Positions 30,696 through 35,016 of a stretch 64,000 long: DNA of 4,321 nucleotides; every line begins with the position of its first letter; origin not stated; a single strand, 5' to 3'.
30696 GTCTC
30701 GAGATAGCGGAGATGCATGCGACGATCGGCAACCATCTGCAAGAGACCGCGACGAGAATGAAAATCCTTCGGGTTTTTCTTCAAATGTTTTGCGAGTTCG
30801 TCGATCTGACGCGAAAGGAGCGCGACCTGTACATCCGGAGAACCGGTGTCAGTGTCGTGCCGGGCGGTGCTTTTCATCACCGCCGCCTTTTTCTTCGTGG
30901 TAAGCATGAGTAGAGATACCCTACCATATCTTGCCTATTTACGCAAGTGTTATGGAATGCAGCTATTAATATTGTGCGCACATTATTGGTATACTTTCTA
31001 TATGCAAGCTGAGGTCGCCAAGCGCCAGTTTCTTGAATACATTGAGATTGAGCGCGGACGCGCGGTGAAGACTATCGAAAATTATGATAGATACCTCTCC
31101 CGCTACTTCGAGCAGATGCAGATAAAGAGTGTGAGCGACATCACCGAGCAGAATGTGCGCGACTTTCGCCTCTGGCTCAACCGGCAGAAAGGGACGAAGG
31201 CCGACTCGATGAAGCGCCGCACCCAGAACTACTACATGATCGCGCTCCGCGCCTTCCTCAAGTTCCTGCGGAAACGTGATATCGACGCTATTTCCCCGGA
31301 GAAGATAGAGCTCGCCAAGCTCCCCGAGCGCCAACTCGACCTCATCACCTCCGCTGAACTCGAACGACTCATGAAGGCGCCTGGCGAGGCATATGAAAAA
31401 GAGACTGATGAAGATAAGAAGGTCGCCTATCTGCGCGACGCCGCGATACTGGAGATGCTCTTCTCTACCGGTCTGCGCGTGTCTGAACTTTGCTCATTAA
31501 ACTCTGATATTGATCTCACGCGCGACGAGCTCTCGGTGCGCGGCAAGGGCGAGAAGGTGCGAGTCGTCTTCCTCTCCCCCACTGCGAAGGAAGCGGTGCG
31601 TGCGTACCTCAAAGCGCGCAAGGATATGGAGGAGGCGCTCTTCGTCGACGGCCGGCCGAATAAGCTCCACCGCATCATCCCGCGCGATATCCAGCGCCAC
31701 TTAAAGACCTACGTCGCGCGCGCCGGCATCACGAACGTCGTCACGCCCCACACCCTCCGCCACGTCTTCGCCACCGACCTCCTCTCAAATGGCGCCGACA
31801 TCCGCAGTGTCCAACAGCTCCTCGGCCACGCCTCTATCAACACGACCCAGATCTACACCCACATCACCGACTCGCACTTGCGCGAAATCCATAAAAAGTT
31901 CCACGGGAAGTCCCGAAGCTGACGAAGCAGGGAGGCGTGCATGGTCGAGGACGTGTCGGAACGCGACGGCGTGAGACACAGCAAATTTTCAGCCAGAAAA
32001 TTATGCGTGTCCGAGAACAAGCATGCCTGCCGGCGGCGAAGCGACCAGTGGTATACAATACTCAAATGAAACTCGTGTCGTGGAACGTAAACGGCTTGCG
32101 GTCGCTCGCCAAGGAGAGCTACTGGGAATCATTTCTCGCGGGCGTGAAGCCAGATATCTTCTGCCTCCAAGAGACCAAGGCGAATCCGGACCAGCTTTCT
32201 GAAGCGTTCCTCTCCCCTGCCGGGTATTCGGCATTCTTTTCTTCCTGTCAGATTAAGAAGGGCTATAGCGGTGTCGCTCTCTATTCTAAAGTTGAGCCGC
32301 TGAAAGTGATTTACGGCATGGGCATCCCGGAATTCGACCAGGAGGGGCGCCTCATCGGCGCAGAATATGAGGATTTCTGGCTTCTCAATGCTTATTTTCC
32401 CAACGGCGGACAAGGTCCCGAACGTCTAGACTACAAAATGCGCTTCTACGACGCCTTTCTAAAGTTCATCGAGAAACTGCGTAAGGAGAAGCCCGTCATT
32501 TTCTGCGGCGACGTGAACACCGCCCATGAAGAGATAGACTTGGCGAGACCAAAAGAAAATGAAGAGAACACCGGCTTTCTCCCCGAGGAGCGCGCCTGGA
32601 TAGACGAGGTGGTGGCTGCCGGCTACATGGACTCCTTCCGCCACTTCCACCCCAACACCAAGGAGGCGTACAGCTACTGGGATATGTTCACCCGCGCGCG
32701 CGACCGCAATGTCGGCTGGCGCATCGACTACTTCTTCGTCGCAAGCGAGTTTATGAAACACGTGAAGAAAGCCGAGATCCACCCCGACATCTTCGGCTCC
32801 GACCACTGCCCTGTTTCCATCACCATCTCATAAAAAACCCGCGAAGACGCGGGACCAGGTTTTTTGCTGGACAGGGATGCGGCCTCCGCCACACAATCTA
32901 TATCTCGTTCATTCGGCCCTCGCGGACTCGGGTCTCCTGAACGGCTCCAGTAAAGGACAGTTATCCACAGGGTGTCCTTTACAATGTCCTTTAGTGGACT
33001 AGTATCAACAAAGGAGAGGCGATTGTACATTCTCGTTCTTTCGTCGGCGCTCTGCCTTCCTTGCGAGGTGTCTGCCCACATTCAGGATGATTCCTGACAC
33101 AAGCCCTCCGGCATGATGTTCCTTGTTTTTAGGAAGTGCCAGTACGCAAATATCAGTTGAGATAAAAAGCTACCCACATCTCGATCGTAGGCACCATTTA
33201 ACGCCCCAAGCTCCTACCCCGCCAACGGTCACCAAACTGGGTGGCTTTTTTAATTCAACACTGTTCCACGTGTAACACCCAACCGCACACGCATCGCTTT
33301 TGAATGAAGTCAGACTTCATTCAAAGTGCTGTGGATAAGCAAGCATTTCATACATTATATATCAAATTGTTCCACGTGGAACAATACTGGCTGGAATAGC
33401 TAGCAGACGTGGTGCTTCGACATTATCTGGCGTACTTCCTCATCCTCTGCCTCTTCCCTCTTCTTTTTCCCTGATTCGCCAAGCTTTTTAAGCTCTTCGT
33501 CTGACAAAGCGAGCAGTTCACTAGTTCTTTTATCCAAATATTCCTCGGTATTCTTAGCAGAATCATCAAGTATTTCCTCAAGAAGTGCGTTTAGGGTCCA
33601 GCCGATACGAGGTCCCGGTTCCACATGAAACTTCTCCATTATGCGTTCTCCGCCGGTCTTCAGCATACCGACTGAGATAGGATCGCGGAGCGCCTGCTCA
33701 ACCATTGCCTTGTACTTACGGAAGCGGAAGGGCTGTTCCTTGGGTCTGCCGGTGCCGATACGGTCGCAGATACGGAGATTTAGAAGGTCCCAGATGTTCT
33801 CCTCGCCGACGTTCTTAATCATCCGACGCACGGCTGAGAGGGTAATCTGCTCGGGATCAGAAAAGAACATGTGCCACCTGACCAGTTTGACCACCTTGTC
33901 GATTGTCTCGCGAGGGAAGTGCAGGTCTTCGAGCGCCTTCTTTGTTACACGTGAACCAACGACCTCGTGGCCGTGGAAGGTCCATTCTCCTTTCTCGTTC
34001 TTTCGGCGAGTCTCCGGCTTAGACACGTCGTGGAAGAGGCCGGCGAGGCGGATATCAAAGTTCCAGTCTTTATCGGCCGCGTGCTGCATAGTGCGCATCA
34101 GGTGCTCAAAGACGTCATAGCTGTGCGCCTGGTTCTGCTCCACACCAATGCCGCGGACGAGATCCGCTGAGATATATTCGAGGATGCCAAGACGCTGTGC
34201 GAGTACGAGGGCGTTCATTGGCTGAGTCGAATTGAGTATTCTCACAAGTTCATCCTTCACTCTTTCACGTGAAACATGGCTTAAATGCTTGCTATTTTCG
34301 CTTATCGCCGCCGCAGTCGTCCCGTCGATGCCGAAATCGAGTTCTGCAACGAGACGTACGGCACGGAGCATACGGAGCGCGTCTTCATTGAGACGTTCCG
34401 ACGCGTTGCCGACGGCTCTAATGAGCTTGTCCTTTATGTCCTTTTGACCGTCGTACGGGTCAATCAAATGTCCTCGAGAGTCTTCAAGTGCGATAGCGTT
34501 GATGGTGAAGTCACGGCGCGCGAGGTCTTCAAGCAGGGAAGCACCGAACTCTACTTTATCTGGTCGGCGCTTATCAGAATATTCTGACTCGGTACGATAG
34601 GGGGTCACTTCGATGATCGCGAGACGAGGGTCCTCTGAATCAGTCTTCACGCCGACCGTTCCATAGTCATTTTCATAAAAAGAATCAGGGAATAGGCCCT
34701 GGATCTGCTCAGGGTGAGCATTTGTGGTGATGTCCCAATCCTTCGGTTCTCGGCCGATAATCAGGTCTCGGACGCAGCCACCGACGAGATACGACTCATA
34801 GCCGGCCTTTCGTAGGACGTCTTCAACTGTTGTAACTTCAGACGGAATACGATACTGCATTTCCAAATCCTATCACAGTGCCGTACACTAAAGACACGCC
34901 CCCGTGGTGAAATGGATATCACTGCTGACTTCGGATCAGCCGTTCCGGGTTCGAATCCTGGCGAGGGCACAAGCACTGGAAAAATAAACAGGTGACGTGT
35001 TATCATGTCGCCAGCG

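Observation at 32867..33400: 530-bp ORF-free, palindrome-rich region between convergent xth and cca, candidate ncRNA / regulatory hub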

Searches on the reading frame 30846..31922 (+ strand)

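Call 24: search_protein_families(library=pfam, proteins=[window:30846-31922:+])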
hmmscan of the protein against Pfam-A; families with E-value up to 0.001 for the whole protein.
window:30846-31922:+ (358 aa): 4 families
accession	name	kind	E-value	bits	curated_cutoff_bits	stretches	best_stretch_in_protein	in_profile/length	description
PF00589.27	Phage_integrase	-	1.3e-40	139.4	27.1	1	167-343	3-171/172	Phage integrase family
PF02899.23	Phage_int_SAM_1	-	2.1e-14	54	22.3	1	61-144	3-82/83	Phage integrase, N-terminal SAM-like domain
PF13495.12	Phage_int_SAM_4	-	2.8e-11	44.1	27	1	61-123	4-65/85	Phage integrase, N-terminal SAM-like domain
PF13102.12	Phage_int_SAM_5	-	0.0001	23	22.3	1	64-146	8-87/98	Phage integrase SAM-like domain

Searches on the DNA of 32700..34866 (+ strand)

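Call 4: search_rna_families(source=window, start=32700, end=33550, threshold=evalue, max_evalue=10, show_alignments=3)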
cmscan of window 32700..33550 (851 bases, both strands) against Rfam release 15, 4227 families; matches with E-value up to 10: 4.
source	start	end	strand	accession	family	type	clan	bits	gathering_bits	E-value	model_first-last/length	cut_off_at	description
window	33472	33544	-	RF01171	snoR4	Gene; snRNA; snoRNA; CD-box;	-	22.2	60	1.9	1-80/80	no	Small nucleolar RNA snoR4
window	33387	33505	+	RF01956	NEAT1_2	Gene; lncRNA;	-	14.8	60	1.8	1-116/116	no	Nuclear enriched abundant transcript 1 conserved region 2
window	32829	32897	-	RF00513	Trp_leader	Cis-reg; leader;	-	14.2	41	8.6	1-100/100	no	Tryptophan operon leader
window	32832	32889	-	RF01394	isrK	Gene; sRNA;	-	12.1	50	8.1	1-77/77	no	isrK Hfq binding RNA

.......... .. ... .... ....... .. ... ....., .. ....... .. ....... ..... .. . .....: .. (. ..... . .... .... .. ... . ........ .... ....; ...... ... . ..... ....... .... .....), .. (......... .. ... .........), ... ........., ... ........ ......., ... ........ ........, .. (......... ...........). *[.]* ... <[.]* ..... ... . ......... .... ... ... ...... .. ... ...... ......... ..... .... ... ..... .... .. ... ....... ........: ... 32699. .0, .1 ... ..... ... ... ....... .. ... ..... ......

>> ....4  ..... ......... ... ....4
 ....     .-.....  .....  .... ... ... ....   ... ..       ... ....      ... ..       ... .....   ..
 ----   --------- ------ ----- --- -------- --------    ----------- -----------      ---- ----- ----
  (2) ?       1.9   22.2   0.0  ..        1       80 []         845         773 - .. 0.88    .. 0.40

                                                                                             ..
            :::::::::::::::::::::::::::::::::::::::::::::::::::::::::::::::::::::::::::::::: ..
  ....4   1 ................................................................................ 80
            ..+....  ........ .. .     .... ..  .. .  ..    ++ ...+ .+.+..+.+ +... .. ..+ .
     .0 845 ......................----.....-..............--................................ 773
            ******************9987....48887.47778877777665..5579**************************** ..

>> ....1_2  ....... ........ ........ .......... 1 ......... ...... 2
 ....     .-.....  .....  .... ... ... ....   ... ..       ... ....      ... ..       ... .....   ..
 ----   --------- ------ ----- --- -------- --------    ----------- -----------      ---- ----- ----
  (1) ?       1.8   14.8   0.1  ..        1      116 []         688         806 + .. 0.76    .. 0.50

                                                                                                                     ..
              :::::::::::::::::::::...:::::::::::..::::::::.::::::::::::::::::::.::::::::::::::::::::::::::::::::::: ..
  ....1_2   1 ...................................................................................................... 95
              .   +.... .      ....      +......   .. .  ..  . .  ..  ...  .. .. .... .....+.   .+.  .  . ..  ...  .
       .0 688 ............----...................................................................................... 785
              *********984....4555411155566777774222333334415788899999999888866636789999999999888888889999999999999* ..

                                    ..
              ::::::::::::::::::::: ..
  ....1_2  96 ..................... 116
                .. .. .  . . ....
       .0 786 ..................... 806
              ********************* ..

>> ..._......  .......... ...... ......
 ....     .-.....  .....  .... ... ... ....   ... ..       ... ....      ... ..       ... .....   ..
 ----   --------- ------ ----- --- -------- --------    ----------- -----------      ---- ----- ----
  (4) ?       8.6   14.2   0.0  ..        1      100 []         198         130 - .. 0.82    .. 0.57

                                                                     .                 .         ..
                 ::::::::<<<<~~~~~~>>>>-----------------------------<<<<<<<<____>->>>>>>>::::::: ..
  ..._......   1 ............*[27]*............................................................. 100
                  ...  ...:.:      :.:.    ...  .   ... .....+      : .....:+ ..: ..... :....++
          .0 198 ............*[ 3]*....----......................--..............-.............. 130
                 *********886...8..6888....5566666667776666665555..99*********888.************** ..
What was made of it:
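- On Any Rfam 15 family (6S, RNase P, SRP, tmRNA, riboswitches, T-box and the rest): Two lie in cca and two on the xth terminator; none falls within the RNA gene (call 4).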

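Call 33: build_rna_model(alignment_id=A1, structure=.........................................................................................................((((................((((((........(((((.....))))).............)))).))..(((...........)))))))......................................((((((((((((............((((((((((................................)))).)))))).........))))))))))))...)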
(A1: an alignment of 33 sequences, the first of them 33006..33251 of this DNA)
Model R1 built from alignment A1 (33 sequences, 336 columns); structure: as given.
model positions 221; base pairs 40; branch points 2; effective number of sequences 3.4; information 0.59 bits per position. Calibrated on 0.2 Mb of random sequence (short: E-values are rough).
structure used (alignment columns):
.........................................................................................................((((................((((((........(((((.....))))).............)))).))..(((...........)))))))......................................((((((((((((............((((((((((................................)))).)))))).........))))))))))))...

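Call 34: search_with_rna_model(model_id=R1, sources=[window, L001, L002, L003, L004, L005, L006, L007, L008, L009, L010, L011, L012, L013, L014, L015, L016, L017, L018, L019, L020, L021, L022, L023, L024, L025, L026, L027, L028, L029, L030, L031, L032, L033, L034, L035, L036, L037, L038, L039, L040, L041, L042, L043, L044, L045, L046, L047, L048, L049, L050, L051, L052, L053, L054, L055, L056, L057, L058, L059, L060, L061, L062, L063, L064, L065, L066, L067, L068, L069, L070, L071, L072, L073, L074, L075, L076, L077, L078, L079, L080], max_evalue=0.01, make_alignment=true)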
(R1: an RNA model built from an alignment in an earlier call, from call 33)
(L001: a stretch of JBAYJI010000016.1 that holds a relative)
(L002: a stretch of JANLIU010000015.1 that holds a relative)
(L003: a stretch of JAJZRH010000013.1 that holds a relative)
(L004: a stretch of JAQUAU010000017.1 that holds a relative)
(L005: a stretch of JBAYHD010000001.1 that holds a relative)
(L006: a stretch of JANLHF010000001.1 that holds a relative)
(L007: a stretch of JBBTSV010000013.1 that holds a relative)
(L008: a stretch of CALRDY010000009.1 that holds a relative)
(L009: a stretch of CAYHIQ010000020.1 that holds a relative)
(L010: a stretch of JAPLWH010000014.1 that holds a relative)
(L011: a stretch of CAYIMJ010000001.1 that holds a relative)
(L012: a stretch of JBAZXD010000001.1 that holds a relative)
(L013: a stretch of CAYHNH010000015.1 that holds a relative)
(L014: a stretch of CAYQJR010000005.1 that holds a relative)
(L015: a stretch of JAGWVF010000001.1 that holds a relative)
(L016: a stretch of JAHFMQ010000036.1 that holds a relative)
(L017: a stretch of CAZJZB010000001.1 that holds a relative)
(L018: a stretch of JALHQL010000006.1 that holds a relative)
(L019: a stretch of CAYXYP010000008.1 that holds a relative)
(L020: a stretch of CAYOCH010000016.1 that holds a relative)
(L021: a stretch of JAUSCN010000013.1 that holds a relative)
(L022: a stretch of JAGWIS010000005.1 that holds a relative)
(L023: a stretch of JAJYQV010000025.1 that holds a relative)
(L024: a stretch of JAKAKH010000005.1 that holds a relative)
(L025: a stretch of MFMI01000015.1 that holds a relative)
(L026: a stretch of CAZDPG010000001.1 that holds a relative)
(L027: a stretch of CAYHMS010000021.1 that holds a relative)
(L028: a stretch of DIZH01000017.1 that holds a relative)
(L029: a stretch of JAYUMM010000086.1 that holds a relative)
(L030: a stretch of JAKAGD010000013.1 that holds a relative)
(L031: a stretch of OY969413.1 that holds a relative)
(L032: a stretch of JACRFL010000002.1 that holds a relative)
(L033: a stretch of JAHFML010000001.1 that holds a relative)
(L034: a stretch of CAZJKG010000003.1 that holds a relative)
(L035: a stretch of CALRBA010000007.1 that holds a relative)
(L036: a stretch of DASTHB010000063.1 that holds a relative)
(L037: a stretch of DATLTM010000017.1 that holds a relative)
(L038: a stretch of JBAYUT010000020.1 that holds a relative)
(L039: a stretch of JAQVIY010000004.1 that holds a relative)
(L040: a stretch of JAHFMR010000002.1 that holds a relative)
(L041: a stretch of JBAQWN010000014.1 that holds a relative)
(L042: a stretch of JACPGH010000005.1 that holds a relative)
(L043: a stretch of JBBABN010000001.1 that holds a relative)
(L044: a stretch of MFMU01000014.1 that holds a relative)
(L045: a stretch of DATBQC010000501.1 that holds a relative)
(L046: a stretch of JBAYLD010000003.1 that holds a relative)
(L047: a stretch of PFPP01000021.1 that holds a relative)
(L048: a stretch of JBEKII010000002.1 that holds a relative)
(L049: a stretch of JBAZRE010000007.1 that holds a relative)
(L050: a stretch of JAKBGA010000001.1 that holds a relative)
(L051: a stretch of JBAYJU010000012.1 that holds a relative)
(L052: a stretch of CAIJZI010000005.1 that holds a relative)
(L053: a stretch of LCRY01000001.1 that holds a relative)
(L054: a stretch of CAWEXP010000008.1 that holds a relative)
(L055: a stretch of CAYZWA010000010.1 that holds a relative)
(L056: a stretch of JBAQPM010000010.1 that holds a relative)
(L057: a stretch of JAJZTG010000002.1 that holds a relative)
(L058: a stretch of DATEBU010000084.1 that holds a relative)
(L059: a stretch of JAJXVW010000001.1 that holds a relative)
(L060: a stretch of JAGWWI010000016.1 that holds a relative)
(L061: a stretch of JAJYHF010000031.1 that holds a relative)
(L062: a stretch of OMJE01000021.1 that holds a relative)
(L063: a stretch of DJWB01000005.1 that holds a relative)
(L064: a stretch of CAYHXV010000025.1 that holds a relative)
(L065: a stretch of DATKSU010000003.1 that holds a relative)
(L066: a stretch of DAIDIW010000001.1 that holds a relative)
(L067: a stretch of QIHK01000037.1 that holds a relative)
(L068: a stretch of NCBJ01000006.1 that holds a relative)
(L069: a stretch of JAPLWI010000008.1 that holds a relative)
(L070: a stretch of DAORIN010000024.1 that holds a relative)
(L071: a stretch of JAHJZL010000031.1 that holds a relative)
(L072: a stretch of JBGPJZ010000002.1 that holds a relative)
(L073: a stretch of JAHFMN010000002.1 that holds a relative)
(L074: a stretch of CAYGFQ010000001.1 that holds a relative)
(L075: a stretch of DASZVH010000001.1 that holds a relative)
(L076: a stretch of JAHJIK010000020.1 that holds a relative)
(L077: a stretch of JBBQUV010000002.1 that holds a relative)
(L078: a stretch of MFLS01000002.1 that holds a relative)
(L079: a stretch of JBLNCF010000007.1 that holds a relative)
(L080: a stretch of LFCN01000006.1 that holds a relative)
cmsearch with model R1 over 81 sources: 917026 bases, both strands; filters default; matches with E-value up to 0.01: 78.
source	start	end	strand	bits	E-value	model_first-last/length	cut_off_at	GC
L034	7570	7797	-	196.9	4e-55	1-221/221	no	0.57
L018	7454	7676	-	196.7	4.6e-55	1-221/221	no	0.56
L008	6005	6240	-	195.4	1.1e-54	1-221/221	no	0.52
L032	7523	7749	-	194.3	2.3e-54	1-221/221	no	0.59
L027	7538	7761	-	192.3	8.5e-54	1-221/221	no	0.54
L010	7538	7769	-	191.3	1.7e-53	1-221/221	no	0.53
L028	7697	7928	-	190.6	2.6e-53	1-221/221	no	0.56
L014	7539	7772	-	188.3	1.3e-52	1-221/221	no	0.57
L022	1764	1988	-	186.7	3.5e-52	1-221/221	no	0.58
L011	7580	7814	-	185.2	1e-51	1-221/221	no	0.52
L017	7530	7763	-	183.5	3.1e-51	1-221/221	no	0.52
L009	5877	6113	-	182.5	5.9e-51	1-221/221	no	0.53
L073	7496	7732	-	182.4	6.4e-51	1-221/221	no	0.52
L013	1636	1878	-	179.3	5.2e-50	1-221/221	no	0.53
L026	7512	7729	-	178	1.2e-49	1-221/221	no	0.53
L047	1699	1930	-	177.6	1.6e-49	1-221/221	no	0.54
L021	7616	7860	-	174.1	1.6e-48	1-221/221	no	0.5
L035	7590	7833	-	173.9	1.9e-48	1-221/221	no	0.55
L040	7578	7812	-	173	3.5e-48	1-221/221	no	0.55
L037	1810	2050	-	170.6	1.7e-47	1-221/221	no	0.52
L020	7490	7714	-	169.5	3.7e-47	1-221/221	no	0.56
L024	1892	2112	-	166.9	2.1e-46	1-221/221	no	0.51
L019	7515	7755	-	166.4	2.8e-46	1-221/221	no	0.55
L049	7530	7756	-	165.9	4.1e-46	1-221/221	no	0.51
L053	7552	7765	-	164.9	7.7e-46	1-221/221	no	0.57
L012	7555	7775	-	163.2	2.5e-45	1-221/221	no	0.53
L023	4272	4490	-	162.9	2.9e-45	1-221/221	no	0.55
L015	7543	7787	-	158.3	6.4e-44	1-221/221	no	0.55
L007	1942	2202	-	156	3e-43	1-221/221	no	0.53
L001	7460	7703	-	156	3.1e-43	1-221/221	no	0.52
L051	7518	7737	-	151.7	5.3e-42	1-221/221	no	0.51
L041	2847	3099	-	148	6.2e-41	1-221/221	no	0.49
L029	1903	2160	-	145.9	2.7e-40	1-221/221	no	0.52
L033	7530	7769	-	145.3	4.1e-40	1-221/221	no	0.5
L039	4687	4921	-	145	4.8e-40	1-221/221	no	0.52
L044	7531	7765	-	141.9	3.8e-39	1-221/221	no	0.51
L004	3479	3717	-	137.5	7.3e-38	1-221/221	no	0.51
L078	7469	7691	-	137.1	9.3e-38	1-221/221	no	0.54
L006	7496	7734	-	135.5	2.8e-37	1-221/221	no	0.54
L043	7627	7866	-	135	4e-37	1-221/221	no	0.54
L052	7503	7732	-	134.7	4.8e-37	1-221/221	no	0.49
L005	7512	7748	-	134.4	5.7e-37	1-221/221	no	0.55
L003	1598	1844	-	130.1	1e-35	1-221/221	no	0.53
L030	7553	7799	-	130.1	1e-35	1-221/221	no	0.53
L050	7526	7765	-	128.7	2.6e-35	1-221/221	no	0.45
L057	7536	7752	-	128.4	3.2e-35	1-221/221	no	0.53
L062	2281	2507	-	126.4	1.2e-34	1-221/221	no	0.53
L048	7499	7719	-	125.5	2.2e-34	1-221/221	no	0.48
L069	7494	7727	-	123.5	8.3e-34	1-221/221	no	0.53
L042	7707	7931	-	123.3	9.5e-34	1-221/221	no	0.56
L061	7542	7772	-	120.8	5.1e-33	1-221/221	no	0.53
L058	3593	3807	-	119.9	9.2e-33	1-221/221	no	0.6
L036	6470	6679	-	119.6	1.2e-32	20-221/221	5'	0.54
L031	7505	7747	-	118.4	2.5e-32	1-221/221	no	0.52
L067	2639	2863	-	110.1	6.9e-30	1-221/221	no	0.48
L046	7505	7734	-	109.1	1.3e-29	1-221/221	no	0.51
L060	7575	7812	-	105.4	1.6e-28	1-221/221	no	0.66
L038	3976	4238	-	97.1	4.1e-26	1-221/221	no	0.51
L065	7509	7735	-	96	8.3e-26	1-221/221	no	0.55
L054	7565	7786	-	95.9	9.1e-26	1-221/221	no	0.52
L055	3294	3590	-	87.3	2.9e-23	1-221/221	no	0.54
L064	4130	4363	-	82.9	5.3e-22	1-221/221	no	0.54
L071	6299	6529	-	80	3.9e-21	1-221/221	no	0.49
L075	7481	7693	-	77.7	1.7e-20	1-221/221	no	0.57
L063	7534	7766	-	77.2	2.4e-20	1-221/221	no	0.51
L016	7715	7808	-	76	5.4e-20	126-221/221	5'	0.49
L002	2026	2162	-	74.4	1.7e-19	99-221/221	5'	0.53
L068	7553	7770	-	72.4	6e-19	1-221/221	no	0.52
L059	4406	4622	-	66.9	2.5e-17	1-221/221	no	0.53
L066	7552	7767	-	66.9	2.5e-17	1-221/221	no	0.53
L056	7613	7846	-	65.2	7.6e-17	1-221/221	no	0.41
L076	5290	5539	-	53.7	1.7e-13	1-221/221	no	0.42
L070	1848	2075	-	51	1e-12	1-221/221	no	0.48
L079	7547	7774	-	47.4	1.2e-11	1-221/221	no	0.55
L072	7524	7757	-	40.8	9.2e-10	1-221/221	no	0.51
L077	7511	7802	-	34.4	6.9e-08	1-221/221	no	0.47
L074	7591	7814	-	24.8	4.1e-05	1-221/221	no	0.56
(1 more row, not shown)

Alignment A2: 78 matches aligned to the model, 507 columns, each read 5' to 3' on its own strand. Consensus structure (alignment columns), stored with it:
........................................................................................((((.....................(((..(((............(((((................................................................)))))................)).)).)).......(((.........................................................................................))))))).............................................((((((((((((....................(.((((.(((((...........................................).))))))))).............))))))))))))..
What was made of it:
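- The covariance model finds exactly one copy per locus in 78 of 81 sources, always between xth and cca (call 34). The RNA always lies directly downstream of cca (call 34).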

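Call 43: search_rna_families(source=L034, start=7450, end=7900, threshold=evalue, max_evalue=10)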
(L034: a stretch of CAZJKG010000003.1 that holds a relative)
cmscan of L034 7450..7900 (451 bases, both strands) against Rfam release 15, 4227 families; matches with E-value up to 10: 0.
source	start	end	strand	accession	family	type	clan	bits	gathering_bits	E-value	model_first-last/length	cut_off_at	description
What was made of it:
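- On Any Rfam 15 family (6S, RNase P, SRP, tmRNA, riboswitches, T-box and the rest): Permissive scan of the best-scoring relative L034: no hits (call 43).
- Closest known: Stand-alone bacterial structured sRNAs with C-rich, anti-Shine-Dalgarno-like loops. Different: No sequence or Rfam relation (calls 4, 43).
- No Rfam family scores at E up to 10 on two representatives with permissive filters (calls 4, 43).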
